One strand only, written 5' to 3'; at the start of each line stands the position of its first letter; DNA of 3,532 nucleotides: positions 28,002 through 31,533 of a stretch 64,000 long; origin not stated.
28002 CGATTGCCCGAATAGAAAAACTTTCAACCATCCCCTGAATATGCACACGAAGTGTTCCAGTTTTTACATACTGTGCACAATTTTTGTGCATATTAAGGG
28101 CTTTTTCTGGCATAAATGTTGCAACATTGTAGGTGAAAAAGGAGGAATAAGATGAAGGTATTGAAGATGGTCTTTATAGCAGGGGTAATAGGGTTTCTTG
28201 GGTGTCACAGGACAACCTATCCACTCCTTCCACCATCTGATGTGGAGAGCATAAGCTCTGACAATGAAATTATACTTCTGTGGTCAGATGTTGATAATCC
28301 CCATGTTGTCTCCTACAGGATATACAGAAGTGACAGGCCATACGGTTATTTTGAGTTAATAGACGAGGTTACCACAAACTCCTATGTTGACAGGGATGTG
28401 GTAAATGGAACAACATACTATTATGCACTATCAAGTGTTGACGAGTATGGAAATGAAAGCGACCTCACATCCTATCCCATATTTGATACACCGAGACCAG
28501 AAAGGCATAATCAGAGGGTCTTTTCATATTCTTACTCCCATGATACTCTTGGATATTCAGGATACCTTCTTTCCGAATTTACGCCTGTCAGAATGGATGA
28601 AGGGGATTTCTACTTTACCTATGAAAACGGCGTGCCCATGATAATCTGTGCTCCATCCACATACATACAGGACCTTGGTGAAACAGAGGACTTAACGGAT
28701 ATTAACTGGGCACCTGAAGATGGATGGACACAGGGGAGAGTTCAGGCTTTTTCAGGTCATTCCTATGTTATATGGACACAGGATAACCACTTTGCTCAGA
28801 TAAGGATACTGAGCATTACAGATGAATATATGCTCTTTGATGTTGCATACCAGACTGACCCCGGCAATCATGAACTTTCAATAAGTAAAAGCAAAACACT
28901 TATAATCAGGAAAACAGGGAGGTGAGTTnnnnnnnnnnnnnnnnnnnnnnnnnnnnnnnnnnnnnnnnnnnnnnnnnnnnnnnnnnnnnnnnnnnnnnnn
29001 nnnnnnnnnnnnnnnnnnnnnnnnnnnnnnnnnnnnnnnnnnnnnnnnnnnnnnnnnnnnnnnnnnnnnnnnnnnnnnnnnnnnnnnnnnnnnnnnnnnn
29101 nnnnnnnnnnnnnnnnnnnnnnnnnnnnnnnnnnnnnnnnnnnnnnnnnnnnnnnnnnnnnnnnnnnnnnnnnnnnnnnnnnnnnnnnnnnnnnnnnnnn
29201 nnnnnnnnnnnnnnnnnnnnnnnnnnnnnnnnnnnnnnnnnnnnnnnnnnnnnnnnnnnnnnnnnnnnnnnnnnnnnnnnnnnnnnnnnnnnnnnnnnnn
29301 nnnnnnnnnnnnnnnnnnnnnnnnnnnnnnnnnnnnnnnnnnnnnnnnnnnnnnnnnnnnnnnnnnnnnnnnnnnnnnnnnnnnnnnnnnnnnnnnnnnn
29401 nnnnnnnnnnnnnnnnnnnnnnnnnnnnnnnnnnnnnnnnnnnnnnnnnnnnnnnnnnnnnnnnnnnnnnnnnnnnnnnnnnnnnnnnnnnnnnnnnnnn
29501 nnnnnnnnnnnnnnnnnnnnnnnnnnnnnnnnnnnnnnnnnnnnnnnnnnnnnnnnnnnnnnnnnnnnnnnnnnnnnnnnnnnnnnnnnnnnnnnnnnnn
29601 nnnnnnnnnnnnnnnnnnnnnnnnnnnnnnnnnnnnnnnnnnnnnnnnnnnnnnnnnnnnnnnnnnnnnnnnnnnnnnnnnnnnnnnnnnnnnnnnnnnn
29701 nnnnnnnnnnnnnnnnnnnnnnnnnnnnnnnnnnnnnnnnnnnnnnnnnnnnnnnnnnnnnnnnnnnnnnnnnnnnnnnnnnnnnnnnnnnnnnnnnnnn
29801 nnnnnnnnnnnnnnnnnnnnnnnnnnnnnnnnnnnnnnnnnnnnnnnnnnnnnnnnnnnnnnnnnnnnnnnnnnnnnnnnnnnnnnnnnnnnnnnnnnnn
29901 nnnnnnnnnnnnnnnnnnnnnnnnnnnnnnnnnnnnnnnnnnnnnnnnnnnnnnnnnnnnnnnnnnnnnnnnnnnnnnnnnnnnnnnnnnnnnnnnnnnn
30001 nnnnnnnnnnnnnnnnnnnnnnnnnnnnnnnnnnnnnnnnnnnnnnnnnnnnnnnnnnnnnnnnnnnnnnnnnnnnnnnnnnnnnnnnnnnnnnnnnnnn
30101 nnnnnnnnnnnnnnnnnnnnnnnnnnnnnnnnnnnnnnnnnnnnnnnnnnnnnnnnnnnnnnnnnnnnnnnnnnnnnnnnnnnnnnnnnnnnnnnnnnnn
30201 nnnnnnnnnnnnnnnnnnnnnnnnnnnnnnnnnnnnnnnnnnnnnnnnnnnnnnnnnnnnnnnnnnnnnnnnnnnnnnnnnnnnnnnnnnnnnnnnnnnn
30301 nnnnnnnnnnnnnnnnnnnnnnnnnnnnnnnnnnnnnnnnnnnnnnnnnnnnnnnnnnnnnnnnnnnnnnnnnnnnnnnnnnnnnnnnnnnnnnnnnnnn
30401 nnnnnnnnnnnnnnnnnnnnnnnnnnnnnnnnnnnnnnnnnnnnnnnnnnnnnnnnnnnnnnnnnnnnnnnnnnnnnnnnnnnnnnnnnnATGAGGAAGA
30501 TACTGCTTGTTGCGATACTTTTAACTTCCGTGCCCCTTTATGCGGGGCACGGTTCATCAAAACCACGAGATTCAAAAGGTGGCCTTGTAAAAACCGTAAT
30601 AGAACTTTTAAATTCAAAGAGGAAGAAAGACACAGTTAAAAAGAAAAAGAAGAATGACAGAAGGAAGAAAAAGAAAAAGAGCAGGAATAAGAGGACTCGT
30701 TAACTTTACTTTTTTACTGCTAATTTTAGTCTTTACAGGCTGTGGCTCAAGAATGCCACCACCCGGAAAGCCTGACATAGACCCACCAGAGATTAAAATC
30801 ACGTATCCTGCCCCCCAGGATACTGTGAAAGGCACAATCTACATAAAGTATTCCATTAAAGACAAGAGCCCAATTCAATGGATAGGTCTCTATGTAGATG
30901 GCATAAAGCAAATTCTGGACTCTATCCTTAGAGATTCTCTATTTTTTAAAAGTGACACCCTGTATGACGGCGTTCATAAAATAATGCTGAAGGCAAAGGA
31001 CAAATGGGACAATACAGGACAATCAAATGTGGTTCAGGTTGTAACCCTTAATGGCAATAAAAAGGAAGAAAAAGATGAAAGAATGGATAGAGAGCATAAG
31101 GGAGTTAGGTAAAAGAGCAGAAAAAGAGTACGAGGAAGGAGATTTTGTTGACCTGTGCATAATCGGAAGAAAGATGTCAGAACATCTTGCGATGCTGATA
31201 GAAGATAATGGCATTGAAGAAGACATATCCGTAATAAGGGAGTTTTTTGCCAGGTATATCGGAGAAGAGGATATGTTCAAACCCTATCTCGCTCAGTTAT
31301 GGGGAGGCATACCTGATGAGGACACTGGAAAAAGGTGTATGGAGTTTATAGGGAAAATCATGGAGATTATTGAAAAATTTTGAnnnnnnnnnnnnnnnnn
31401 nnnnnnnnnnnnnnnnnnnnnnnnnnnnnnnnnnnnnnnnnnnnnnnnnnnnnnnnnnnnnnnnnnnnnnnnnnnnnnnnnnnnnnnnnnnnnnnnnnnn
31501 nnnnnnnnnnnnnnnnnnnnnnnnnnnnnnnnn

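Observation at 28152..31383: Five-gene co-oriented envelope cluster of unknown function with a FecR-domain / Trp-repeat / polyampholyte-tail protein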

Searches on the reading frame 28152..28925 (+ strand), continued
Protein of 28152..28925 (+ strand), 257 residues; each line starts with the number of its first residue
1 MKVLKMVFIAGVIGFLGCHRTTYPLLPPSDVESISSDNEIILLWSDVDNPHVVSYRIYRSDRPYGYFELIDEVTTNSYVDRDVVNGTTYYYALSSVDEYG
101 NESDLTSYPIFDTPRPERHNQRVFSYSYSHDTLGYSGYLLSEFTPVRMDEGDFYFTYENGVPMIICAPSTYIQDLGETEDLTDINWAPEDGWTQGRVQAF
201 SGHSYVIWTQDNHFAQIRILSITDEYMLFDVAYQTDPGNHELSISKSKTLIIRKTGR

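Call 80: fold_search(model_id=the predicted structure, library=pdb)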
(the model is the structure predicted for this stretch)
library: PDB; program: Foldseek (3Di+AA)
matches with E <= 10: 1878; with E <= 0.001: 174
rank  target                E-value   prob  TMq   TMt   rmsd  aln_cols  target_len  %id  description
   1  6rpx                  2.1e-06  1.00  0.33  0.33  15.3       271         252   12  Cytokine receptor-like factor 3 C-terminus residues 174-442: native (released 2020-03-25)
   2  6rpy                  2.8e-06  1.00  0.30  0.32  15.4       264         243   13  Cytokine receptor-like factor 3 C-terminus residues 174-442: Hg-SAD derivative (released 2020-03-25)
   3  6rpz                  3.0e-06  1.00  0.33  0.33  14.4       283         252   13  Cytokine receptor-like factor 3 C-terminus residues 174-442: native collected with 1.7A wavelength (released 2020-03-25)
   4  2gee                  4.1e-06  1.00  0.35  0.46  11.4       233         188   14  Crystal Structure of Human Type III Fibronectin Extradomain B and Domain 8 (released 2006-10-17)
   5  5n47_B                9.5e-06  1.00  0.32  0.42  11.5       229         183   13  Structure of Anticalin N7E in complex with the three-domain fragment Fn7B8 of human oncofetal fibronectin (released 2018-02-14)
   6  4ei0_B                1.2e-05  1.00  0.43  0.38   9.3       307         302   10  Crystal structure of a DUF4466 family protein (PARMER_03218) from Parabacteroides merdae ATCC 43184 at 2.00 A resoluti (released 2012-05-30)
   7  4ei0_A                1.4e-05  1.00  0.43  0.38   9.2       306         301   10  Crystal structure of a DUF4466 family protein (PARMER_03218) from Parabacteroides merdae ATCC 43184 at 2.00 A resoluti (released 2012-05-30)
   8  8u4b_A                2.0e-05  1.00  0.27  0.10  19.3       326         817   11  Cryo-EM structure of long form insulin receptor (IR-B) in the apo state (released 2024-03-27)
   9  4urt_B                2.1e-05  1.00  0.32  0.39  15.0       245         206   12  The crystal structure of a fragment of netrin-1 in complex with FN5- FN6 of DCC (released 2014-09-10)
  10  1qg3_B                2.2e-05  1.00  0.30  0.39  14.1       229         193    8  CRYSTAL STRUCTURE OF A TANDEM PAIR OF FIBRONECTIN TYPE III DOMAINS FROM THE CYTOPLASMIC TAIL OF INTEGRIN ALPHA6 BETA4 (released 1999-08-20)
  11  4bq8_A                2.6e-05  1.00  0.30  0.39  15.0       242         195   13  Crystal structure of the RGMB-NEO1 complex form 3 (released 2013-06-12)
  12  5x83_B                2.8e-05  1.00  0.32  0.40  14.9       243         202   13  Structure of DCC FN456 domains (released 2017-09-06)
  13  3f7q_A                3.0e-05  1.00  0.31  0.36  17.5       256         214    9  First pair of Fibronectin type III domains and part of the connecting segment of the integrin beta4 (released 2009-03-10)
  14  2vkx_B                3.2e-05  1.00  0.33  0.41  14.3       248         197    6  Human NCAM, FN3 domains 1 and 2, M610R mutant (released 2008-02-26)
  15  6tpv_B                3.5e-05  1.00  0.31  0.40  16.2       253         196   10  Crystal structures of FNIII domain one and two of the human leucocyte common antigen-related protein, LAR (released 2020-05-13)
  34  3mpc_A                7.7e-05  1.00  0.31  0.78   1.5        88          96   27  The crystal structure of a Fn3-like protein from Clostridium thermocellum (released 2010-08-11)
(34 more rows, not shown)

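Call 91: search_protein_families(library=padloc, proteins=[window:28152-28925:+], max_evalue=0.01)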
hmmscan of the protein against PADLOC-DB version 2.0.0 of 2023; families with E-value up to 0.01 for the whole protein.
window:28152-28925:+ (257 aa): 0 families

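Call 92: search_protein_families(library=phrogs, proteins=[window:28152-28925:+], max_evalue=0.01)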
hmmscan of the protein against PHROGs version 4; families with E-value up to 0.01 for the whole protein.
window:28152-28925:+ (257 aa): 2 families
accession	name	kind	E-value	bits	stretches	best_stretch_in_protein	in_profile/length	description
phrog_31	-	tail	0.00033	19.5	1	28-112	971-1061/1565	central tail fiber J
phrog_1062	-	unknown function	0.0027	17.4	1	38-104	147-221/736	-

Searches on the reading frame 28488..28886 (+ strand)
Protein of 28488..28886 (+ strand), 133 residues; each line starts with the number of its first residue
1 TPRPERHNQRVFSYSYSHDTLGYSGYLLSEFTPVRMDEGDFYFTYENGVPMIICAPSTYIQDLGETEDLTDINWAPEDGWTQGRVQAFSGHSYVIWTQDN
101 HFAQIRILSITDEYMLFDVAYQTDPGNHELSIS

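Call 83: search_protein_representatives(protein=window:28488-28886:+)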
Query: 133 residues. Proteins with E-value up to 0.001 (for the whole library): 263; up to 1e-10: 110; up to 1e-30: 2. The best 150 are listed.
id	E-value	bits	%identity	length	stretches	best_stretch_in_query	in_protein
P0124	4.4e-68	243.7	77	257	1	1-132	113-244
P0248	1.2e-34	135.3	31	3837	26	36-71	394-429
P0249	9.8e-26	106.5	45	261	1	1-132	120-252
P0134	1.0e-23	99.9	42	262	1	1-130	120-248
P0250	1.5e-23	99.4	44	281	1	1-132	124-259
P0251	2.3e-23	98.8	48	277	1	1-130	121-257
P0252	1.7e-22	96.0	44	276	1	1-132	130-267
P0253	2.0e-21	92.5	43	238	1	1-130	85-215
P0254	4.4e-21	91.4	47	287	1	1-132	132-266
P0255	7.1e-21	90.7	44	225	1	1-130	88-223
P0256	1.6e-19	86.4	43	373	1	38-131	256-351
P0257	2.2e-19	85.9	41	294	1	1-131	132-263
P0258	1.9e-18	82.9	53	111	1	59-133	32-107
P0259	2.1e-18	82.7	42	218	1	1-131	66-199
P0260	4.0e-18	81.8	38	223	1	1-133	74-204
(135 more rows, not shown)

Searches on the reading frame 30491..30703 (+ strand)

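Call 3: search_protein_families(library=pfam, proteins=[window:30491-30703:+], max_evalue=1)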
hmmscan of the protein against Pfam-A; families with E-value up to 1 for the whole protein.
window:30491-30703:+ (70 aa): 3 families
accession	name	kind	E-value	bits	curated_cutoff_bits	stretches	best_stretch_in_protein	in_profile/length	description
PF25127.1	DUF7819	-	0.041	14.3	27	1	16-65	58-107/108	Domain of unknown function (DUF7819)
PF03572.23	Peptidase_S41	-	0.053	13.5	24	1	26-68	38-80/165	Peptidase family S41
PF09716.15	ETRAMP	-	0.087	13.3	29.1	1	5-64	8-49/81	Malarial early transcribed membrane protein (ETRAMP)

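Call 4: search_protein_families(library=ncbifam, proteins=[window:30491-30703:+], max_evalue=1)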
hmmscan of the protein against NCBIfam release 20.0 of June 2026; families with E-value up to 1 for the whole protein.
window:30491-30703:+ (70 aa): 1 family
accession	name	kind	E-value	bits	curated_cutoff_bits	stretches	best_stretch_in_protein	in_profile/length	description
NF006872.0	PRK09368.1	subfamily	0.028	14.5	151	1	19-68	90-139/143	gas vesicle structural protein GvpA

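Call 91: search_protein_families(library=padloc, proteins=[window:30491-30703:+], max_evalue=0.01)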
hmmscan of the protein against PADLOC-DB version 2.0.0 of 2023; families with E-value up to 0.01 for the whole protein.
window:30491-30703:+ (70 aa): 0 families

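Call 92: search_protein_families(library=phrogs, proteins=[window:30491-30703:+], max_evalue=0.01)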
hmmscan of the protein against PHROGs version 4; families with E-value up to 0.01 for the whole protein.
window:30491-30703:+ (70 aa): 0 families

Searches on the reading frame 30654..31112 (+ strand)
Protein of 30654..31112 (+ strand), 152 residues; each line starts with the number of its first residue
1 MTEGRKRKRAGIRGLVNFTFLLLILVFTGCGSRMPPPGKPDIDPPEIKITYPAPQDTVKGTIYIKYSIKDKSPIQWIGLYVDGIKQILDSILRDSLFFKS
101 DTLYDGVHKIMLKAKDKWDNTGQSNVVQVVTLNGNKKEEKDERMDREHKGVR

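Call 3: search_protein_families(library=pfam, proteins=[window:30654-31112:+], max_evalue=1)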
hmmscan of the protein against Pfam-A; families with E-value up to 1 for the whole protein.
window:30654-31112:+ (152 aa): 1 family
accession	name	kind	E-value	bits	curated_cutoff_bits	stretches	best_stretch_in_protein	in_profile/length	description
PF17957.7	Big_7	-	4e-05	24.6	24.1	1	45-85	1-43/70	Bacterial Ig domain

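Call 4: search_protein_families(library=ncbifam, proteins=[window:30654-31112:+], max_evalue=1)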
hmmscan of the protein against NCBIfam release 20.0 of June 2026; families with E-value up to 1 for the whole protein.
window:30654-31112:+ (152 aa): 1 family
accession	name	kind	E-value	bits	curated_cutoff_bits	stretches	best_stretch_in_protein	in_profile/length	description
NF058595.1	invert_tail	domain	0.11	12.9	37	1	4-37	46-81/113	lipo-invert putative C-terminal anchoring domain-containing protein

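Call 91: search_protein_families(library=padloc, proteins=[window:30654-31112:+], max_evalue=0.01)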
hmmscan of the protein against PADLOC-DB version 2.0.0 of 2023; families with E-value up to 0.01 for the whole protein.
window:30654-31112:+ (152 aa): 0 families

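Call 92: search_protein_families(library=phrogs, proteins=[window:30654-31112:+], max_evalue=0.01)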
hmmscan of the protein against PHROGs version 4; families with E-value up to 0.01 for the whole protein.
window:30654-31112:+ (152 aa): 0 families

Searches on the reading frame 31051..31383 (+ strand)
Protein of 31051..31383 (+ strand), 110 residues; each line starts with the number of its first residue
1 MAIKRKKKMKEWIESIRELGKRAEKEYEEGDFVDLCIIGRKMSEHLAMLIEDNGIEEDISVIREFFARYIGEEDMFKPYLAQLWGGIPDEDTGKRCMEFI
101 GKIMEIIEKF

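Call 3: search_protein_families(library=pfam, proteins=[window:31051-31383:+], max_evalue=1)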
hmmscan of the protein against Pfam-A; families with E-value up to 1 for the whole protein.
window:31051-31383:+ (110 aa): 0 families

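Call 4: search_protein_families(library=ncbifam, proteins=[window:31051-31383:+], max_evalue=1)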
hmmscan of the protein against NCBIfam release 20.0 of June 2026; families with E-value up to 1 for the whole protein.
window:31051-31383:+ (110 aa): 0 families

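Call 77: find_homologous_proteins(query=window:31075-31383:+)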
Query window:31075-31383:+ (102 aa): 7 proteins with E <= 0.001 among 9 candidates.
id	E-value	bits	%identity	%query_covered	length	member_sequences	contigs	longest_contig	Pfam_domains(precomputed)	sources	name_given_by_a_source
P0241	7.7e-61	221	100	100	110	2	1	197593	-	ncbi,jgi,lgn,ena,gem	-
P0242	1.5e-38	149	65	100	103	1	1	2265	-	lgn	-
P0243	1.8e-37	146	66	100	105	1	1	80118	-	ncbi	-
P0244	2.3e-35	139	64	98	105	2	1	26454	-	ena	-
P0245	1.5e-34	136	62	100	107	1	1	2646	-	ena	-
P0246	5.4e-34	134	62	100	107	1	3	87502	-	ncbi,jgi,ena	-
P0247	6.3e-34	134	61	100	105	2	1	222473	-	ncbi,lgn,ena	-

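Call 91: search_protein_families(library=padloc, proteins=[window:31051-31383:+], max_evalue=0.01)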
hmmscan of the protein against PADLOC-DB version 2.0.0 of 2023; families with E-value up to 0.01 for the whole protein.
window:31051-31383:+ (110 aa): 1 family
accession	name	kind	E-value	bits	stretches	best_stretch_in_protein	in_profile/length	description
PDLC04398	PDC-M07B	-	0.0073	14.5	0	3-40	60-97/127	-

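Call 92: search_protein_families(library=phrogs, proteins=[window:31051-31383:+], max_evalue=0.01)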
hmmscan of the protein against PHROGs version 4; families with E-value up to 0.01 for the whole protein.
window:31051-31383:+ (110 aa): 0 families
